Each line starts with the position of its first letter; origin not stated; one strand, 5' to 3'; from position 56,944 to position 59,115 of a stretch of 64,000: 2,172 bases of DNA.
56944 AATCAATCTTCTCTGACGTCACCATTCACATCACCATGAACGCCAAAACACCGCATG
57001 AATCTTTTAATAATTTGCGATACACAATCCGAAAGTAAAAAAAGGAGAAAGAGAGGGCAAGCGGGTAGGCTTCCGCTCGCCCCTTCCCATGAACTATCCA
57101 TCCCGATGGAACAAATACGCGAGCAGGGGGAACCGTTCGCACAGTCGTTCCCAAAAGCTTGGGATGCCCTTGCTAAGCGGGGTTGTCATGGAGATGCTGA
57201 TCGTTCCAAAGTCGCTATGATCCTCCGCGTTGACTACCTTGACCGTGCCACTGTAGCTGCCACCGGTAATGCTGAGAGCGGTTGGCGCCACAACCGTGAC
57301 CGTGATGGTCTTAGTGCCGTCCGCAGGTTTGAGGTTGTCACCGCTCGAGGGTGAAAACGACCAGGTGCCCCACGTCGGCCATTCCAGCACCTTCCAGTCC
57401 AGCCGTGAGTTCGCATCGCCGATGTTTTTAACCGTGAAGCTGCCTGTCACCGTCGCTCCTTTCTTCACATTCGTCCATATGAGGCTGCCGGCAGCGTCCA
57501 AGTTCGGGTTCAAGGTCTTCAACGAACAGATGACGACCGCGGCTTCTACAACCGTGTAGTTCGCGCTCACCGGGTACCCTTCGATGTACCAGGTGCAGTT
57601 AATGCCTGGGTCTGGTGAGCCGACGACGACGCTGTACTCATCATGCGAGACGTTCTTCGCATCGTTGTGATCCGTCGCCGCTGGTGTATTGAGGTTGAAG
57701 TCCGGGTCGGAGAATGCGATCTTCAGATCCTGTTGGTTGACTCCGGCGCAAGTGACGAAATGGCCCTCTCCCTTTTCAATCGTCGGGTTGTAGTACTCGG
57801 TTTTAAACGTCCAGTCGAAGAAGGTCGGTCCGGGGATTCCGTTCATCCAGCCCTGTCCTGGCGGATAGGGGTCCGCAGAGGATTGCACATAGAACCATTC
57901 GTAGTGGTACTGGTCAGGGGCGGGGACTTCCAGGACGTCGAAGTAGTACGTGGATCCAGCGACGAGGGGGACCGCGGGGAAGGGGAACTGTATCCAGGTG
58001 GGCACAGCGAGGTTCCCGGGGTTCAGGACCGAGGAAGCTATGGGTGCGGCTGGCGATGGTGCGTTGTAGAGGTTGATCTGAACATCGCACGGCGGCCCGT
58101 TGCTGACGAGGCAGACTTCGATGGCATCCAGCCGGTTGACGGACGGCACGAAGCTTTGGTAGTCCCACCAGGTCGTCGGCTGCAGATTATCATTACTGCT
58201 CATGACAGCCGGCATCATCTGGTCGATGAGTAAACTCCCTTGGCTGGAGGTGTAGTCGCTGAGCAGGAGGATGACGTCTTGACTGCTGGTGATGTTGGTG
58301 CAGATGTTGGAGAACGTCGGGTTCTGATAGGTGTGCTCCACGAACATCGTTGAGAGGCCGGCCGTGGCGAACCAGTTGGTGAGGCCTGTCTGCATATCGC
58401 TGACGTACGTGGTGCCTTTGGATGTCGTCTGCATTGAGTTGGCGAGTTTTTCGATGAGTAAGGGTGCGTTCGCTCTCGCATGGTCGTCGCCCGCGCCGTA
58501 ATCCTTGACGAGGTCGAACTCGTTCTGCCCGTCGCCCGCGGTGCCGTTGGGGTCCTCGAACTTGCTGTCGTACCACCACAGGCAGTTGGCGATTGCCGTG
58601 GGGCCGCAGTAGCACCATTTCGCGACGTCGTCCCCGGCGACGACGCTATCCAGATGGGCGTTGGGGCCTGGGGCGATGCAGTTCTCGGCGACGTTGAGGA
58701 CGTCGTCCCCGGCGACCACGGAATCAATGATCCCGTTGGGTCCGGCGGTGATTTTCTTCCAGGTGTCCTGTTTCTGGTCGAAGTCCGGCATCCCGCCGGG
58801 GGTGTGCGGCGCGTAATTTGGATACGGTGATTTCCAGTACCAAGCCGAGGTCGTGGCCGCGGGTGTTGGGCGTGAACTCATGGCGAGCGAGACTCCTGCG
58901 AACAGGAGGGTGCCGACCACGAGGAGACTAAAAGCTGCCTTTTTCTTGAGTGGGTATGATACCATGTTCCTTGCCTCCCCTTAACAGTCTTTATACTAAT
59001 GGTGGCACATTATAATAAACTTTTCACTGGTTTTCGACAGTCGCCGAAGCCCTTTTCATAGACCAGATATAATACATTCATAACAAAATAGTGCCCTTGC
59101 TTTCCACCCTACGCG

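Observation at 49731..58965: Secreted-protein island next to tRNA-Met: divergent paralogs, a DUF2341-LamG giant protein, a zinc-ribbon MTase and a C39-like secreted protein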

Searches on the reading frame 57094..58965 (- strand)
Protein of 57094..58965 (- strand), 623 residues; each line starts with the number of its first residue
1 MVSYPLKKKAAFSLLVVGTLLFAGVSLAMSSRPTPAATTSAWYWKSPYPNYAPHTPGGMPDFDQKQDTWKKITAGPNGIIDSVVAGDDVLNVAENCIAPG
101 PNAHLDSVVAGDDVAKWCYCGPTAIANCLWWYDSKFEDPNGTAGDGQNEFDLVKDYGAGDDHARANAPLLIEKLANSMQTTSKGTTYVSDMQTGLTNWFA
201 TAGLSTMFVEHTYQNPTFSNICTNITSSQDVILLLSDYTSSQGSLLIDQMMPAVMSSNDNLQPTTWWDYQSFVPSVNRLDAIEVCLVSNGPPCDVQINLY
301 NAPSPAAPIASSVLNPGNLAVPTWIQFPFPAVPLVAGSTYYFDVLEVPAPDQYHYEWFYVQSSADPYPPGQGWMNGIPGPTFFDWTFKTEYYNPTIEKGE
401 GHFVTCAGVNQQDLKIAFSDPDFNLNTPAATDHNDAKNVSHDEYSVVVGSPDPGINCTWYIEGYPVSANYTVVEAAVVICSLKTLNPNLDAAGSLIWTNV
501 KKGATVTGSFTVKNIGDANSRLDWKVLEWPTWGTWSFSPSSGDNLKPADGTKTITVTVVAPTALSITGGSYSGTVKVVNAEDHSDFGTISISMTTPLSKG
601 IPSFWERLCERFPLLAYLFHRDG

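Call 5: search_protein_families(library=pfam, proteins=[window:57094-58965:-], max_evalue=0.01)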
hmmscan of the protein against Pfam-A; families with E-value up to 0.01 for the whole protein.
window:57094-58965:- (623 aa): 0 families

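Call 7: search_protein_families(library=ncbifam, proteins=[window:57094-58965:-], max_evalue=0.01)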
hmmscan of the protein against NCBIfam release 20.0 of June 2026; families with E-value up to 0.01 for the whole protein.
window:57094-58965:- (623 aa): 1 family
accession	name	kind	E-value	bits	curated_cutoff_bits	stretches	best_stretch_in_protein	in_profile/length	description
NF012200.0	choice_anch_D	domain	0.0045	17.5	45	0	494-580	23-104/108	choice-of-anchor D domain-containing protein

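Call 11: find_homologous_proteins(query=window:57094-58965:-)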
Query window:57094-58965:- (623 aa): 355 proteins with E <= 0.001 among 8000 candidates; the best 120 are listed.
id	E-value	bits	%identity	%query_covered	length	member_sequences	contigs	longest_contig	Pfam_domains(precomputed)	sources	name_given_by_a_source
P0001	0.0e+0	1465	100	100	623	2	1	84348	-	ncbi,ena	-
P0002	0.0e+0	1193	81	100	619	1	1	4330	-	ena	-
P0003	0.0e+0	1142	78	100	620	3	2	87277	-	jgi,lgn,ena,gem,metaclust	metaclust:\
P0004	0.0e+0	1048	71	96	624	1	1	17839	-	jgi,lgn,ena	-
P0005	0.0e+0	1028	70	100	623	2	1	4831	-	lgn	-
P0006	8.7e-280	948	66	98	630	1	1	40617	-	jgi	jgi:hypothetical protein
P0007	2.3e-276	936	64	99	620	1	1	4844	-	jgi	jgi:hypothetical protein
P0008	5.7e-182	624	61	71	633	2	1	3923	PF18911.7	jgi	jgi:hypothetical protein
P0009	1.3e-181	623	74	59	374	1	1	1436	-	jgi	jgi:hypothetical protein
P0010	1.0e-179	617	51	93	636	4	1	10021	PF00801.27,PF18911.7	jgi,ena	-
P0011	1.7e-179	616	61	71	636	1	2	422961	PF18911.7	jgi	-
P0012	4.4e-178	612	52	92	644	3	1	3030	PF00801.27,PF18911.7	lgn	-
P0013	5.5e-178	611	59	74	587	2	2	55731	PF17957.8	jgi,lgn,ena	-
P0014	1.2e-176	607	52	92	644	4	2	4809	PF00801.27,PF18911.7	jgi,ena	-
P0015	1.4e-175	603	56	75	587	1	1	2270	PF17957.8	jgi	-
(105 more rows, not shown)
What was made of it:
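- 57094..58965 (-): 623-aa secreted papain-fold (clan CA) cysteine-peptidase-like protein. Layout: N-terminal signal or anchor helix; peptidase core split by a beta-sandwich insert (about aa 240-400); Ig/CARDB-like domain (aa 489-595); C-terminal tail. More than 350 homologues in Thermoplasmatota (call 11).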

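Call 18: find_encoding_contigs(protein=P0003, flank=10000, max_places=3)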
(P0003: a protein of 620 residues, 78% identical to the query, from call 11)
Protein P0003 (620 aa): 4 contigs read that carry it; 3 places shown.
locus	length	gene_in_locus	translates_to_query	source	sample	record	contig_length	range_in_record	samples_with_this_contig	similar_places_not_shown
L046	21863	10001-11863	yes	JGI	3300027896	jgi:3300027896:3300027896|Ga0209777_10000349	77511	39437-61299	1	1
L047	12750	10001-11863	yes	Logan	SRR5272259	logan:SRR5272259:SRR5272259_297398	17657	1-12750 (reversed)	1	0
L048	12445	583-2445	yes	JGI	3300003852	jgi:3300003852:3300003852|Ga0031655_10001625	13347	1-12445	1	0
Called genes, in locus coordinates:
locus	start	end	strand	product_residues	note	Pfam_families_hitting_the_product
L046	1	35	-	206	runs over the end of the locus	PF06197:DUF998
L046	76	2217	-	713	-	PF22842:Pel9A-like_beta_helix (weak), PF05048:NosD, PF13229:Beta_helix, PF05048:NosD, PF00801:PKD, PF18911:PKD_4, PF00801:PKD, PF18911:PKD_4, +3 more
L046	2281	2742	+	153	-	PF01467:CTP_transf_like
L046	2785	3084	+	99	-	-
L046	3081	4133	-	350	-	PF00850:Hist_deacetyl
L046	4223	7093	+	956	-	PF00136:DNA_pol_B (weak)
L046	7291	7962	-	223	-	PF00702:Hydrolase, PF12710:HAD, PF13419:HAD_2 (faint), PF08282:Hydrolase_3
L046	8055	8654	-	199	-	PF02223:Thymidylate_kin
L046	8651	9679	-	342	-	PF26466:DNA_primase_lrg_N (faint), PF04104:DNA_primase_lrg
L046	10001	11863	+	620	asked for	-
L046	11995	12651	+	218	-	PF00881:Nitroreductase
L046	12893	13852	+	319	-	PF13489:Methyltransf_23, PF08241:Methyltransf_11, PF08242:Methyltransf_12, PF13649:Methyltransf_25, PF13847:Methyltransf_31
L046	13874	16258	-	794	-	PF10102:DUF2341, PF13385:Laminin_G_3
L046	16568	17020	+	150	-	-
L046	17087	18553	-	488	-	PF00801:PKD (weak), PF18911:PKD_4 (weak)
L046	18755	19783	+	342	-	-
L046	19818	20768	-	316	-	PF03313:SDH_alpha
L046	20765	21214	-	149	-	PF03315:SDH_beta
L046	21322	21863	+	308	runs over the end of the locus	PF03144:GTP_EFTU_D2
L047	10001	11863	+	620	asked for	-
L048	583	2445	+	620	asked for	-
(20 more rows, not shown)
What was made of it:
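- The L046-type arrangement, with the same junctions, was recovered in independent samples: JGI 3300027896 and 3300003852, with a partial copy in Logan SRR5272259 (call 18).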

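Call 19: find_encoding_contigs(protein=P0004, flank=10000, max_places=2)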
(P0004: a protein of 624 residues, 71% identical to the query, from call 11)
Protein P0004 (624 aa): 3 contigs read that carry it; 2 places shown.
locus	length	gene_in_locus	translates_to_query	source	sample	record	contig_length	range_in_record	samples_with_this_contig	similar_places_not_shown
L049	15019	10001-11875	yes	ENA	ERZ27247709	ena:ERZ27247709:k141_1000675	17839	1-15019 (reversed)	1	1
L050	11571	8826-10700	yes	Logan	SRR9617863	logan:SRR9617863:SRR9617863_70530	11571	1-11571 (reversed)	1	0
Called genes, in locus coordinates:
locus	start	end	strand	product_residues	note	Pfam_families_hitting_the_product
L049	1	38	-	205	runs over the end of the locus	PF06197:DUF998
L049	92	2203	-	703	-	PF05048:NosD, PF13229:Beta_helix (weak), PF05048:NosD, PF13229:Beta_helix, PF05048:NosD, PF18911:PKD_4, PF00801:PKD, PF18911:PKD_4, +3 more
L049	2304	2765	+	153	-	PF01467:CTP_transf_like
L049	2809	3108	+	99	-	-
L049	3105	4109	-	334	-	PF00850:Hist_deacetyl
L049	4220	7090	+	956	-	PF00136:DNA_pol_B (faint)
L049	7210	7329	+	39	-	-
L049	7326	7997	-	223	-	PF00702:Hydrolase, PF06888:Put_Phosphatase (weak), PF12710:HAD, PF08282:Hydrolase_3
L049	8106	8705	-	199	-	PF02223:Thymidylate_kin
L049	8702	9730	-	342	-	PF26466:DNA_primase_lrg_N (weak), PF04104:DNA_primase_lrg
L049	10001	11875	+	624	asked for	-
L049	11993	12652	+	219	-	PF00881:Nitroreductase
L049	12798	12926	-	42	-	-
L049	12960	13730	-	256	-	-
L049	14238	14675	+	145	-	-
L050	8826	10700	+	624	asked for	-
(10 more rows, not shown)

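Call 20: find_encoding_contigs(protein=P0006, flank=10000, max_places=2)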
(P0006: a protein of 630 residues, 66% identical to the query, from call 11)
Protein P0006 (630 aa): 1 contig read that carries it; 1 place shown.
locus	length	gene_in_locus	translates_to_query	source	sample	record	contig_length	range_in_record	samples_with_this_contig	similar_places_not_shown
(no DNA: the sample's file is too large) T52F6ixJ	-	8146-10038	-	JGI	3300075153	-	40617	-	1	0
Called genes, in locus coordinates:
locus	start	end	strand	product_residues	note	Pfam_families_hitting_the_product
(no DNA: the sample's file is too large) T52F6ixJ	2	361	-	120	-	?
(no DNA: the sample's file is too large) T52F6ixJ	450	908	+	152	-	PF01467:CTP_transf_like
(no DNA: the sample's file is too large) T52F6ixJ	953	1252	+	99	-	-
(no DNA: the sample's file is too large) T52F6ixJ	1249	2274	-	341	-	PF00850:Hist_deacetyl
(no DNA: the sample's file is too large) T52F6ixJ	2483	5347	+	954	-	PF00136:DNA_pol_B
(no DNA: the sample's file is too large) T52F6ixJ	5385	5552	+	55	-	-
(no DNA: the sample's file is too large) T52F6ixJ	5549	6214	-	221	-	PF00702:Hydrolase, PF06888:Put_Phosphatase (weak), PF12710:HAD, PF13419:HAD_2 (faint), PF08282:Hydrolase_3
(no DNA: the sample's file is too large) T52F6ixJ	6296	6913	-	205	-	PF13521:AAA_28 (weak), PF02223:Thymidylate_kin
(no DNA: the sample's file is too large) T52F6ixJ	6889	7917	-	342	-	PF26466:DNA_primase_lrg_N (faint), PF04104:DNA_primase_lrg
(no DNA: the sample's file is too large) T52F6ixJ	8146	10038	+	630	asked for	-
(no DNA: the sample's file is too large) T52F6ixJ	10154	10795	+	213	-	PF00881:Nitroreductase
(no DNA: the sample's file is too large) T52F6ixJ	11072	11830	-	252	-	PF00230:MIP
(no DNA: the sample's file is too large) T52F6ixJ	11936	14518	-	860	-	PF00690:Cation_ATPase_N, PF00122:E1-E2_ATPase, PF00702:Hydrolase, PF13246:Cation_ATPase, PF00689:Cation_ATPase_C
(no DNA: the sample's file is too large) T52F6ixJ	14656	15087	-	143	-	-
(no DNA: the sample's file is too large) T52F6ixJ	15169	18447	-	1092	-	PF13620:CarboxypepD_reg (faint)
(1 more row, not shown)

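Call 22: search_protein_families(library=pfam, proteins=[window:57094-58965:-], max_evalue=10)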
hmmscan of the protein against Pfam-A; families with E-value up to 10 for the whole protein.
window:57094-58965:- (623 aa): 1 family
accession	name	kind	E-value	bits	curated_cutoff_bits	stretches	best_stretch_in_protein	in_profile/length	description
PF13529.12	Peptidase_C39_2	-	0.5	11.4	24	0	119-234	15-105/143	Peptidase_C39 like family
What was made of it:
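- On Peptidase C39 / Peptidase_C39_2 (PF13529): 11.4 bits against 24, E=0.5 (call 22).
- Checked: Peptidase_C39_2 scores only 11.4 bits (E=0.5, call 22), so that call is not supported by an HMM.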

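Call 24: search_solved_structures(query=A1, max_evalue=1, show_alignments=2)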
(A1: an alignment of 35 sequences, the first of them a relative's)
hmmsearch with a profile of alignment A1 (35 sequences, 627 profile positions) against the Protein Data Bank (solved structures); distinct sequences matched with E-value up to 1: 9.
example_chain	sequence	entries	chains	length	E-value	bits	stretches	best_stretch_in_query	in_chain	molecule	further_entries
4xed_A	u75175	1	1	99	4e-06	28.6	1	510-598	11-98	Peptidase M14, carboxypeptidase A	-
8ugi_4B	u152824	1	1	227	0.44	12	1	9-56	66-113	Cytochrome c oxidase subunit 2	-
8zo8_C2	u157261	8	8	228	0.44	11.9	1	9-56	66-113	Cytochrome c oxidase subunit 2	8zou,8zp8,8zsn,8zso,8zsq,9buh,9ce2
8ugh_4B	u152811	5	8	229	0.45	11.9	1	9-56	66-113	Cytochrome c oxidase subunit 2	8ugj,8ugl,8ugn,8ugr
9w2z_B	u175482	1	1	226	0.46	11.9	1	9-56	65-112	Cytochrome c oxidase subunit 2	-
1occ_B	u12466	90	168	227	0.47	11.9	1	9-56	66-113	CYTOCHROME C OXIDASE | Cytochrome c oxidase polypeptide II | Cytochrome c oxidase subunit 2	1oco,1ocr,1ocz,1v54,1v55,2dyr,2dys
5j4z_BO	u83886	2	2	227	0.57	11.6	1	9-56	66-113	Cytochrome c oxidase subunit 2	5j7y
5z62_B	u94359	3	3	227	0.73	11.2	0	9-56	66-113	Cytochrome c oxidase subunit 2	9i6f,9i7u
7o37_b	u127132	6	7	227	0.75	11.2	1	10-56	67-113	Cytochrome c oxidase subunit 2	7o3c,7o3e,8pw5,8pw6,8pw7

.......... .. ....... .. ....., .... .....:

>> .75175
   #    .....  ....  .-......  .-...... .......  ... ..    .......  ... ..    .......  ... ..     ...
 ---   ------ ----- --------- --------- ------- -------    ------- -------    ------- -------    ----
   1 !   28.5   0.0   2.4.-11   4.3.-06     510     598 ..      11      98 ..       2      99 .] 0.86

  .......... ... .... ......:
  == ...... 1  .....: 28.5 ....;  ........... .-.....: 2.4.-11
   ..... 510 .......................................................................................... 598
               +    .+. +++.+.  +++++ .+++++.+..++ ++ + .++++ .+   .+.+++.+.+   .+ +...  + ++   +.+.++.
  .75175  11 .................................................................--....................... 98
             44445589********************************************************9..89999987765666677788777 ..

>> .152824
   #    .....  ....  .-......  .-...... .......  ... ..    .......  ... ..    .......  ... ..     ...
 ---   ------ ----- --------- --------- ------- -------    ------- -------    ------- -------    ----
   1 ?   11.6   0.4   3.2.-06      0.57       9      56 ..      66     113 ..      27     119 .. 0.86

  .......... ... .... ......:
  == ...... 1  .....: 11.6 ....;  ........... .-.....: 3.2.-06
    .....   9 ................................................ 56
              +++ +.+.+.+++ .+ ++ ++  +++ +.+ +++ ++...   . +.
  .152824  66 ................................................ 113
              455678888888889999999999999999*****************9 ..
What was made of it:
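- On Pfam PKD_4 (parB): PDB 4xed, a PKD-like domain, matches the equivalent C-terminal Ig region of the 623-aa family profile (call 24).
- On Peptidase C39 / Peptidase_C39_2 (PF13529): No peptidase in the PDB sequence search at E<=1 (call 24).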

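Call 33: predict_structure(alignment_id=A1)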
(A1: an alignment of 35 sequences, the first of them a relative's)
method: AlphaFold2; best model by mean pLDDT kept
length: 623 residues; sequences in the alignment: 35
mean_pLDDT: 83.9   pTM: 0.64
mean pLDDT of the five models: 83.9, 83.6, 81.5, 80.6, 80.4
residues with pLDDT >= 90: 294; 70-90: 236; 50-70: 73; < 50: 20
segments of 3 or more residues with pLDDT < 50: 29-39, 621-623
pLDDT, mean of each block of 10 residues (from residue 1): 62 80 61 37 83 82 86 92 96 94 94 94 94 79 71 78 86 94 94 93 85 94 88 95 87 80 89 91 93 93 91 93 92 91 85 84 55 73 83 87 93 92 68 70 92 89 91 95 75 93 92 85 90 92 84 94 67 91 86 76 59 64 46
secondary structure, 60 per line:
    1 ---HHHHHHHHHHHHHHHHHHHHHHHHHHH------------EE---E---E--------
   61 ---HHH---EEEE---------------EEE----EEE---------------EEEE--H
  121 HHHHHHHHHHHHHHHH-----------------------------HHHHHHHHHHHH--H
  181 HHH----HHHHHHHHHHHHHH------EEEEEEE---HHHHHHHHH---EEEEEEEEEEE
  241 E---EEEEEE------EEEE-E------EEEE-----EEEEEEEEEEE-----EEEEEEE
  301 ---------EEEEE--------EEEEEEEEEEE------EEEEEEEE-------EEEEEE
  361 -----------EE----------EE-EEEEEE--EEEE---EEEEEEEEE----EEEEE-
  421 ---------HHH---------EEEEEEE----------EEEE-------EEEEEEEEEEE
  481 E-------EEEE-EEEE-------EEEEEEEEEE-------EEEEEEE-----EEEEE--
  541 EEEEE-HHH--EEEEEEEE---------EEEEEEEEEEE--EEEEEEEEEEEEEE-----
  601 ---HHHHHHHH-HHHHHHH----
elements in order: H4-30 E70-73 E89-91 E96-98 E114-117 H120-136 H166-177 H180-183 H188-201 E208-214 H218-226 E230-241 E245-250 E257-260 E269-272 E278-288 E294-300 E310-314 E323-333 E340-347 E355-360 E387-392 E395-398 E402-410 E415-419 E442-448 E459-462 E470-481 E489-492 E494-497 E505-514 E522-528 E534-538 E541-545 E552-559 E569-579 E582-595 H604-611 H613-619
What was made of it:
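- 57094..58965 (-): AF2 pLDDT 83.9 (call 33).
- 57097..57168 (-): C-terminal tail of the 623-aa protein (........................). AF2 gives helix 604-611, a kink at Pro, then helix 613-619 (call 33).
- On Clan CA papain-fold cysteine peptidases: Cys120 begins helix 120-136; His402 and Asp420 lie on strands (call 33).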

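Call 66: search_protein_families(library=pfam, proteins=[L049:12960-13730:-, L049:14238-14675:+, L046:16568-17020:+], max_evalue=0.1)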
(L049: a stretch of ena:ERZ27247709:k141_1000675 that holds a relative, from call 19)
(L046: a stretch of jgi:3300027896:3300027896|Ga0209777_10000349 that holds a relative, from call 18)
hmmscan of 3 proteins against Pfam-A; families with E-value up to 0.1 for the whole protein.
L049:12960-13730:- (256 aa): 1 family
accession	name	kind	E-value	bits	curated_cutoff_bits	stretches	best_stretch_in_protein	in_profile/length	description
PF00589.27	Phage_integrase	-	0.0045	17.2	27.1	1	131-238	38-138/172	Phage integrase family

L049:14238-14675:+ (145 aa): 0 families

L046:16568-17020:+ (150 aa): 2 families
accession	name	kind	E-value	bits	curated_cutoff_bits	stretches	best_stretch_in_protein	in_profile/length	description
PF07705.17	CARDB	-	0.026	15.2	22.7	1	51-114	17-69/101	CARDB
PF23974.1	DUF7300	-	0.062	13.5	27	0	51-79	9-37/65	Domain of unknown function (DUF7300)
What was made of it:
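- On tRNA-integrated mobile genomic island: A weak integrase-like ORF exists only in relative L049 (call 66).
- In relative L049 an ORF with a weak Phage_integrase match (E=0.0045) abuts the same tRNA, so the site may be used by integrating elements (call 66).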

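Call 69: search_protein_families(library=phrogs, proteins=[L049:12960-13730:-, L049:14238-14675:+, window:57094-58965:-], max_evalue=0.01)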
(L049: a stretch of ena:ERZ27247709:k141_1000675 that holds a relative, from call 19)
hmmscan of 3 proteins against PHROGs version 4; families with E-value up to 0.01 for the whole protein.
L049:12960-13730:- (256 aa): 0 families

L049:14238-14675:+ (145 aa): 1 family
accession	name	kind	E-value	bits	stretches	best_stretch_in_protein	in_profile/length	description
phrog_14939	-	unknown function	0.00016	22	1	2-139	28-148/313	-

window:57094-58965:- (623 aa): 0 families
